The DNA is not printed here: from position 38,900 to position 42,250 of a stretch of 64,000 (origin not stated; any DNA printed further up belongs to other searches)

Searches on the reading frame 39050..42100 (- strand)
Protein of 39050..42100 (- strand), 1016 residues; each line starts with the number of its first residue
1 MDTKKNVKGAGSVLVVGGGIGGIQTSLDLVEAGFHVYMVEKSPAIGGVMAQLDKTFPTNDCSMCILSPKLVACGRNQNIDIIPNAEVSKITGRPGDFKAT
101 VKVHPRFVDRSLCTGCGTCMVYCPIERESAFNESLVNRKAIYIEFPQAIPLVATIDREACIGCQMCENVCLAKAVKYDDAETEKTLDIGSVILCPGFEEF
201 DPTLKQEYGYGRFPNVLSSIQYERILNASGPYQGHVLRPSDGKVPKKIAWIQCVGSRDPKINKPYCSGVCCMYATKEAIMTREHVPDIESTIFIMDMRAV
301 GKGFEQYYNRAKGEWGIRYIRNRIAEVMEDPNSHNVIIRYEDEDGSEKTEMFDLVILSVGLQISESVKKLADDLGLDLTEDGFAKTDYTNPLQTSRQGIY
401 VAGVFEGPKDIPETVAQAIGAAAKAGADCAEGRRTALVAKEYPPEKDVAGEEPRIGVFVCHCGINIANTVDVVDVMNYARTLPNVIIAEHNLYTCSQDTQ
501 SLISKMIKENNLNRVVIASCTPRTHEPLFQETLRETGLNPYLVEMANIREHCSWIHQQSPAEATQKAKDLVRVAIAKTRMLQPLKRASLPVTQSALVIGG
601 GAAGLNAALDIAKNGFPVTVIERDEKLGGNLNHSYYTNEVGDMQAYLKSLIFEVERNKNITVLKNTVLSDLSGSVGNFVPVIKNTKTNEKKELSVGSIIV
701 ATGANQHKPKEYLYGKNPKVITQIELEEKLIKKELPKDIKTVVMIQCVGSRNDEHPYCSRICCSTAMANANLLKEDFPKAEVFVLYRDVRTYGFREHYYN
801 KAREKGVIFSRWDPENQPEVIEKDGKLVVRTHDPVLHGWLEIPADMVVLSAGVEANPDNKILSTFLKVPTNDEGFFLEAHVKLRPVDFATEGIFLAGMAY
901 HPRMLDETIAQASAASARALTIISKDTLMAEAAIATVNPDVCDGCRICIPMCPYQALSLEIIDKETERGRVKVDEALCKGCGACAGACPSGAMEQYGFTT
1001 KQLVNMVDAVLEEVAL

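Call 3: search_protein_families(library=pfam, proteins=[window:39050-42100:-], max_evalue=0.1)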
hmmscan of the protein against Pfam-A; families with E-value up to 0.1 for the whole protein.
window:39050-42100:- (1016 aa): 33 families (the best 25 are shown)
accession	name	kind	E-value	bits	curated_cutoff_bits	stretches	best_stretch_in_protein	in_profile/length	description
PF07992.20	Pyr_redox_2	-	5.3e-32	111.8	26.1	3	596-916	4-288/291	Pyridine nucleotide-disulphide oxidoreductase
PF00037.32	Fer4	-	3.6e-20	71.3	21.1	4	971-993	1-23/24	4Fe-4S binding domain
PF12837.12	Fer4_6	-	1.7e-17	62.8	25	4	971-992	2-23/24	4Fe-4S binding domain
PF12838.12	Fer4_7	-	6.6e-15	55.8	27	2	942-992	2-52/52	4Fe-4S dicluster domain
PF13450.12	NAD_binding_8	-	1.2e-13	51.6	21.9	2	597-632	1-36/68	NAD(P)-binding Rossmann-like domain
PF12831.13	FAD_oxidored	-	1.3e-13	51.4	27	2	596-634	3-41/416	FAD dependent oxidoreductase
PF12797.12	Fer4_2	-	1.4e-13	50.3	24.5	3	106-124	3-21/22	4Fe-4S binding domain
PF13237.11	Fer4_10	-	1.3e-11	44.6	25.5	3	937-989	4-53/53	4Fe-4S dicluster domain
PF01266.30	DAO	-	1.6e-11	44.8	27.9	2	596-629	3-37/353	FAD dependent oxidoreductase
PF00890.30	FAD_binding_2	-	7.4e-11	42.3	20.4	2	595-632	2-39/414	FAD binding domain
PF13484.11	Fer4_16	-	1.3e-10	42.4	30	3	113-170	2-63/66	4Fe-4S double cluster binding domain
PF14697.11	Fer4_21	-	1.8e-10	41.2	35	3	935-992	1-56/59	4Fe-4S dicluster domain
PF13187.11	Fer4_9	-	4.6e-09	36.6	27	2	942-993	2-52/52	4Fe-4S dicluster domain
PF13738.12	Pyr_redox_3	-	7e-09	35.8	30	1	592-678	164-245/305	Pyridine nucleotide-disulphide oxidoreductase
PF00070.33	Pyr_redox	-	3.5e-08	34.3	22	1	595-631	2-38/82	Pyridine nucleotide-disulphide oxidoreductase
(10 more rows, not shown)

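Call 73: search_solved_structures(query=window:39050-42100:-, max_evalue=1e-10, show_alignments=0)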
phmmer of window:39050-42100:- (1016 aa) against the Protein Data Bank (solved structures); distinct sequences matched with E-value up to 1e-10: 6.
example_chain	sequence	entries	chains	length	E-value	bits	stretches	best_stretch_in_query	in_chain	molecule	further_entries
8rvu_a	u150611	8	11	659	8.1e-221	738.8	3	13-383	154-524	H(2):CoB-CoM heterodisulfide,ferredoxin reductase subunit A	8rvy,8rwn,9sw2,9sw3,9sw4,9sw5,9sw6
8rvv_A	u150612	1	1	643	4.8e-218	729.7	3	13-383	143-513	H(2):CoB-CoM heterodisulfide,ferredoxin reductase subunit A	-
5odc_A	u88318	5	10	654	1.3e-204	685.2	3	14-383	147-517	Heterodisulfide reductase, subunit A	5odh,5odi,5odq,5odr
9sfi_A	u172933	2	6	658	3.9e-191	640.6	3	11-343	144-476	CoB--CoM heterodisulfide reductase iron-sulfur subunit A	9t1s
7bkb_A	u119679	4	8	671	7.1e-186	623.2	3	14-426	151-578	CoB--CoM heterodisulfide reductase iron-sulfur subunit A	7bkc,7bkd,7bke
6tjr_A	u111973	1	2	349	2.5e-45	157.9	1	185-425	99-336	Fumarate reductase/succinate dehydrogenase flavoprotein domain protein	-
